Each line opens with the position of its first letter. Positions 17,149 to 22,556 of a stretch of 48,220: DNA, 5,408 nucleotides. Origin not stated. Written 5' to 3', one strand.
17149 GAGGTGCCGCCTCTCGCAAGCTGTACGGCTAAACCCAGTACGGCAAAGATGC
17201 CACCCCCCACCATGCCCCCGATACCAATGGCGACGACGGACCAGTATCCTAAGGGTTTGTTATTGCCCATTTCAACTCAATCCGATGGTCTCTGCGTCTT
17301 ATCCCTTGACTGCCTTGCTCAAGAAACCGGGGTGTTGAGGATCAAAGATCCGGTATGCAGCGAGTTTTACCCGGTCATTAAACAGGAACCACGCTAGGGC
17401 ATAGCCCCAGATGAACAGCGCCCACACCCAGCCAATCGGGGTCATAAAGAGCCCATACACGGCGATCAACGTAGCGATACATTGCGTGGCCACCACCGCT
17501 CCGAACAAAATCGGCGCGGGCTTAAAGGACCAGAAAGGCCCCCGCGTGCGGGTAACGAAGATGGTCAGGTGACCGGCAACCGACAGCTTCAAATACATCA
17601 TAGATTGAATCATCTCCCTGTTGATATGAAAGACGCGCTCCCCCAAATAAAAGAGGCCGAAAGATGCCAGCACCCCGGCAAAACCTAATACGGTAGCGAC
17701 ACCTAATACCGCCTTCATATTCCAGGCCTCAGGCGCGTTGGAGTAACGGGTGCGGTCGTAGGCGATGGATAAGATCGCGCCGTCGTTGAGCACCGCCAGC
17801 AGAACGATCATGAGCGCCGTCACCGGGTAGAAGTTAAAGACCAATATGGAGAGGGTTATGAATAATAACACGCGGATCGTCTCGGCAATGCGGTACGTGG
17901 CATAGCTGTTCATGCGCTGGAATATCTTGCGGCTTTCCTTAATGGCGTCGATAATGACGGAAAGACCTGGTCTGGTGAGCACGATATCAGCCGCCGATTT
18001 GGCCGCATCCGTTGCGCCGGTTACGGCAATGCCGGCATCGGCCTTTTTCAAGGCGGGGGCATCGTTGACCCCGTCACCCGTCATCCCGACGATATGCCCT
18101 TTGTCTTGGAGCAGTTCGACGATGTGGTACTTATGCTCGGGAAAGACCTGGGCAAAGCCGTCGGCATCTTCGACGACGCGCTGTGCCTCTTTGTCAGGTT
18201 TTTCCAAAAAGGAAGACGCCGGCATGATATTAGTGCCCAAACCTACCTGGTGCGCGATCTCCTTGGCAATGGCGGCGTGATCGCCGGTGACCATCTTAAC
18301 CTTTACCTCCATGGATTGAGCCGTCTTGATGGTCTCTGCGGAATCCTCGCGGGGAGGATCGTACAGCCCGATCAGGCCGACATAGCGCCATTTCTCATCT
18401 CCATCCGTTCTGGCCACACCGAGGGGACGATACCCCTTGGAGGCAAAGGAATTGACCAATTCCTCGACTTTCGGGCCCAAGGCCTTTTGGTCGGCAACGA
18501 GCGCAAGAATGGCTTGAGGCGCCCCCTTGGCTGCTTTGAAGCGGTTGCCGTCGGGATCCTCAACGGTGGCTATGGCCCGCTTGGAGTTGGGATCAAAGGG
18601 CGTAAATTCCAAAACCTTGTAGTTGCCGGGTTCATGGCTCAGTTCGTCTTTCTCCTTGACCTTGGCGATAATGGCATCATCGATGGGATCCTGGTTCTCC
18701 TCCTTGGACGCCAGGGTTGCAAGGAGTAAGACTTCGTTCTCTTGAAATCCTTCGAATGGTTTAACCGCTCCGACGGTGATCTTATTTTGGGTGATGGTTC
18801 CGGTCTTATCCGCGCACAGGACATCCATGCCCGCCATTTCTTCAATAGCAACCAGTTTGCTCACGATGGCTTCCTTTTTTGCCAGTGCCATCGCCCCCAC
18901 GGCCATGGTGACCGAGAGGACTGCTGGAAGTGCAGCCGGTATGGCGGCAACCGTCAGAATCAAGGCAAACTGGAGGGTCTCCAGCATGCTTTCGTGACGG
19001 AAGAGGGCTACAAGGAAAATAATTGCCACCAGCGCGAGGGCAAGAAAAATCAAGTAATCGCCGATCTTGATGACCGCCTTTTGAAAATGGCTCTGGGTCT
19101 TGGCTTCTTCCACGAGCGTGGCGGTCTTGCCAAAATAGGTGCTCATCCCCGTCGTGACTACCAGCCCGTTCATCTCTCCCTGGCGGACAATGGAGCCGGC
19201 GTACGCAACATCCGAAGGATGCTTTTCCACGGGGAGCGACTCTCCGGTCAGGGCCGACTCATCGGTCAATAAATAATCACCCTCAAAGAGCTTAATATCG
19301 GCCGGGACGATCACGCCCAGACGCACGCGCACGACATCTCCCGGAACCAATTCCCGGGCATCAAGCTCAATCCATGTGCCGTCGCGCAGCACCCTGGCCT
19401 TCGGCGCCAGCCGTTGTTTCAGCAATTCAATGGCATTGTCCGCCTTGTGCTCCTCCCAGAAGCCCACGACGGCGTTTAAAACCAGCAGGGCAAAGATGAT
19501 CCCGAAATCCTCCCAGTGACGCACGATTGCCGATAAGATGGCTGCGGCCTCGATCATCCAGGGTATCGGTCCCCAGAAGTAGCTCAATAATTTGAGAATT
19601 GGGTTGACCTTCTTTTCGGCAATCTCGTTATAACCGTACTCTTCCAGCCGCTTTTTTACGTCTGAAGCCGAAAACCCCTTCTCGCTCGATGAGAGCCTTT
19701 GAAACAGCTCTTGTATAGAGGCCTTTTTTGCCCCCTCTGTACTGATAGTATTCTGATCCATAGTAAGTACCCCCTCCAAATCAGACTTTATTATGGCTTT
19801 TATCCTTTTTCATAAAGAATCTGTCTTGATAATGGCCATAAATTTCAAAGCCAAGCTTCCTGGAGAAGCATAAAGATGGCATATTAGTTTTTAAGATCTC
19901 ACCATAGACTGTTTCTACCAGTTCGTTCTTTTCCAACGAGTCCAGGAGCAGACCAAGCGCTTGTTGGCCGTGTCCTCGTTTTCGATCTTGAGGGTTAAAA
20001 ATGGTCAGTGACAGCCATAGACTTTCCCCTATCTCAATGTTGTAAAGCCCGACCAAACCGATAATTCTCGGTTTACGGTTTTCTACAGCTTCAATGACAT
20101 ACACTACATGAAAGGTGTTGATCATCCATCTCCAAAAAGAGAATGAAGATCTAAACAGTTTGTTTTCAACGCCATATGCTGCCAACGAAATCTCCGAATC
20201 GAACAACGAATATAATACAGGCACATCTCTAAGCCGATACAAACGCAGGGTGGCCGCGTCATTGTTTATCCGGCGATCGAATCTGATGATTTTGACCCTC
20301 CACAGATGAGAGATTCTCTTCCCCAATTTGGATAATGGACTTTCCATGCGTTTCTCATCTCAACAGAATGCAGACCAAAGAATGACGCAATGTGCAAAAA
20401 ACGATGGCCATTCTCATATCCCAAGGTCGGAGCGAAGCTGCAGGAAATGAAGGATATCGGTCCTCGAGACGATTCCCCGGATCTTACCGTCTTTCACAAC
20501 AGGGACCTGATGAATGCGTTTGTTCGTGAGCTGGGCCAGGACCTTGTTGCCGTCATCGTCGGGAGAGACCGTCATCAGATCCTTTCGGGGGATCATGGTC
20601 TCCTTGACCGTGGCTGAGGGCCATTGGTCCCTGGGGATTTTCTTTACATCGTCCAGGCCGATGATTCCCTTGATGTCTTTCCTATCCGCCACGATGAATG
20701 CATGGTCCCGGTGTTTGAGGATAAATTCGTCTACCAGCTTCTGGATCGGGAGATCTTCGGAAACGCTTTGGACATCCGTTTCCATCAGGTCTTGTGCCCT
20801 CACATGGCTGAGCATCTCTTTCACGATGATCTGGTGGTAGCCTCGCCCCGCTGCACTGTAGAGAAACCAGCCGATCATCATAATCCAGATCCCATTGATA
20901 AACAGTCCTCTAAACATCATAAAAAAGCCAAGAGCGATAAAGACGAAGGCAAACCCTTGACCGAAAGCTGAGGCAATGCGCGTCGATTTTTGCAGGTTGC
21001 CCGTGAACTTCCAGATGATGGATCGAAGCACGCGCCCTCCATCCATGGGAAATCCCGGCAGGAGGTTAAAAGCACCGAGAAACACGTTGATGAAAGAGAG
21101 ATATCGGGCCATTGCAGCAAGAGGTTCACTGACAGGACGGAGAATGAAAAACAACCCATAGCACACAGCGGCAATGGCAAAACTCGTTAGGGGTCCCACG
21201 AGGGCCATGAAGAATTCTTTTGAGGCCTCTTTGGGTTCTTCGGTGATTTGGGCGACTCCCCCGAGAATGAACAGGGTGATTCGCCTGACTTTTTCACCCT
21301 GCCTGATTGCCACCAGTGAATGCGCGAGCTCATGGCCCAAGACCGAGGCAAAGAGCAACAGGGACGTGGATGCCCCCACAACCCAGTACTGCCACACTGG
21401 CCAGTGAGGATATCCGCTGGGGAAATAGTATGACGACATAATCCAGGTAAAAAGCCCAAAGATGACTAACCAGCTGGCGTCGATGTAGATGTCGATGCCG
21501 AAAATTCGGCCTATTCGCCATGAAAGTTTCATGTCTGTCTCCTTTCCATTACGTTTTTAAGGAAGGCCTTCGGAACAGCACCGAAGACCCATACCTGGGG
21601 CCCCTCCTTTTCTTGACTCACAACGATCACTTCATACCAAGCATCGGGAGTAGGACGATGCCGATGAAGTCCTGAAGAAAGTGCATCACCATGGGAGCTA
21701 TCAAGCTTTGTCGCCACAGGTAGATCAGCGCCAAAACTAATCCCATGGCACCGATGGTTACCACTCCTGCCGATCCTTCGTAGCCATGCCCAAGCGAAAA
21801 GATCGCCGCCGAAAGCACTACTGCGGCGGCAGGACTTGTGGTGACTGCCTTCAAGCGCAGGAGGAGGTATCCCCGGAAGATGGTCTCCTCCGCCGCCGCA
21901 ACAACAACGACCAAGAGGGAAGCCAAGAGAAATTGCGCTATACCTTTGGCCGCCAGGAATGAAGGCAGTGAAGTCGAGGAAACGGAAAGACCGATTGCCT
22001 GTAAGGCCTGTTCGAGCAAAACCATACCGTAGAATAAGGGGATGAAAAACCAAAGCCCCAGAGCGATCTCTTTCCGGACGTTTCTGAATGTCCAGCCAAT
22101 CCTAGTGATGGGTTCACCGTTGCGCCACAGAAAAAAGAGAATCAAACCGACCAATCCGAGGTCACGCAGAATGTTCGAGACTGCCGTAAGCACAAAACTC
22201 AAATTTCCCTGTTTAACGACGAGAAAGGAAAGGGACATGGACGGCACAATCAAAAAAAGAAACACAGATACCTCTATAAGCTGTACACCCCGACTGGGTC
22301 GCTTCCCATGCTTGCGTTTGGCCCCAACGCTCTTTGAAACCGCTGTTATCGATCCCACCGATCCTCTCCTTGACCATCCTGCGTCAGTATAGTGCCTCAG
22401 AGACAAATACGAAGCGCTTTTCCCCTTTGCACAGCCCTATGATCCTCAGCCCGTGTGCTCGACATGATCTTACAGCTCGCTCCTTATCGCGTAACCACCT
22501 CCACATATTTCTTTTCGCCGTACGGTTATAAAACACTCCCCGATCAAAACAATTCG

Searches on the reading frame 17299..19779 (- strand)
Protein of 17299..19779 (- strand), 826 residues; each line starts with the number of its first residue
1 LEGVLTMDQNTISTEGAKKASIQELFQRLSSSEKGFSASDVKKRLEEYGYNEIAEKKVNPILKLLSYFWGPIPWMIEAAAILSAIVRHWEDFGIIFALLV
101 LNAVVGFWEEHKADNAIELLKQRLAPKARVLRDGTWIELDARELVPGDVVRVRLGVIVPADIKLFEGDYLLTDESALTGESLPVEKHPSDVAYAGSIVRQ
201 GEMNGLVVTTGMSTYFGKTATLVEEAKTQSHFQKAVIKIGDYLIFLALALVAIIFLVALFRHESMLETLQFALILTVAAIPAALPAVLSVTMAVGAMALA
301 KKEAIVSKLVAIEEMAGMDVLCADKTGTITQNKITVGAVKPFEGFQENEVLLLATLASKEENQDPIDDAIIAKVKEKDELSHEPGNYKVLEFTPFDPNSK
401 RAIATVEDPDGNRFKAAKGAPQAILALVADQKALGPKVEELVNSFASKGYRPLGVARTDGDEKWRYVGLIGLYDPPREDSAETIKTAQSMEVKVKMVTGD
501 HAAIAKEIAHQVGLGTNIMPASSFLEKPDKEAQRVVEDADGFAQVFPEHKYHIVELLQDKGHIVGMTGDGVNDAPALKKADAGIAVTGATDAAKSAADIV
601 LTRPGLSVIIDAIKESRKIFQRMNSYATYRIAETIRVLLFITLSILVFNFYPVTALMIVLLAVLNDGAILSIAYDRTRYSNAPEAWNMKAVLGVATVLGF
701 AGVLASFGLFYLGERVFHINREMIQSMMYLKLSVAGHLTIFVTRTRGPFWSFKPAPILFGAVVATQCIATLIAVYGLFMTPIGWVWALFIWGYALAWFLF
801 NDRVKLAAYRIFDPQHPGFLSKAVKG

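Call 68: search_protein_families(library=pfam, proteins=[window:17299-19779:-], max_evalue=0.00001)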
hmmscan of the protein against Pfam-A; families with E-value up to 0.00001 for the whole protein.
window:17299-19779:- (826 aa): 3 families
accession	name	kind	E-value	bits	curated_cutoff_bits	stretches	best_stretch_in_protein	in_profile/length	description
PF00122.25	E1-E2_ATPase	-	5.4e-54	182.9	28.1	1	124-302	3-181/181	E1-E2 ATPase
PF00702.32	Hydrolase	-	6.2e-17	63.1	26.4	1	318-581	1-191/191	haloacid dehalogenase-like hydrolase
PF00690.31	Cation_ATPase_N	-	9.9e-15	54.4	20.4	1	19-83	3-69/69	Cation transporter/ATPase, N-terminus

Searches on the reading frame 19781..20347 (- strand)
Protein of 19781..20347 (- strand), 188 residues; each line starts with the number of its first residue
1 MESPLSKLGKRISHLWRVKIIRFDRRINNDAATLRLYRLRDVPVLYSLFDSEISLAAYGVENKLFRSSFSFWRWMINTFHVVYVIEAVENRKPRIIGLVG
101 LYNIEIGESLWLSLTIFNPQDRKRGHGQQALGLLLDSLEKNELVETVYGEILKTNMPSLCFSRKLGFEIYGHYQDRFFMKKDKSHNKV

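Call 68: search_protein_families(library=pfam, proteins=[window:19781-20347:-], max_evalue=0.00001)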
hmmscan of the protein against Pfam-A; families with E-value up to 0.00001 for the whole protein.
window:19781-20347:- (188 aa): 1 family
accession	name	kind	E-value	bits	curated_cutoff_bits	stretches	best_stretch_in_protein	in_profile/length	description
PF13302.13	Acetyltransf_3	-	1.4e-08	35.9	25.4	1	33-168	3-138/138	Acetyltransferase (GNAT) domain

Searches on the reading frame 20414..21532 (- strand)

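Call 68: search_protein_families(library=pfam, proteins=[window:20414-21532:-], max_evalue=0.00001)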
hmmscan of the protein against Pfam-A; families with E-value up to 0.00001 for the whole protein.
window:20414-21532:- (372 aa): 2 families
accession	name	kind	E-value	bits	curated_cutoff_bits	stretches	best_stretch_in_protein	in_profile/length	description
PF02163.28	Peptidase_M50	-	1.2e-21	77.5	27.2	2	57-130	3-102/221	Peptidase family M50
PF00571.33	CBS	-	1.7e-19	70.3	24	1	314-364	4-55/57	CBS domain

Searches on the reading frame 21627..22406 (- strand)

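Call 68: search_protein_families(library=pfam, proteins=[window:21627-22406:-], max_evalue=0.00001)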
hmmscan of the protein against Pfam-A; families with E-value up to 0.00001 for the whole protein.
window:21627-22406:- (259 aa): 1 family
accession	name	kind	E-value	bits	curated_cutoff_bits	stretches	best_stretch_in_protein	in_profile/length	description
PF02517.21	Rce1-like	-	1.2e-19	70.8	22.4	1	159-248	5-93/93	Type II CAAX prenyl endopeptidase Rce1-like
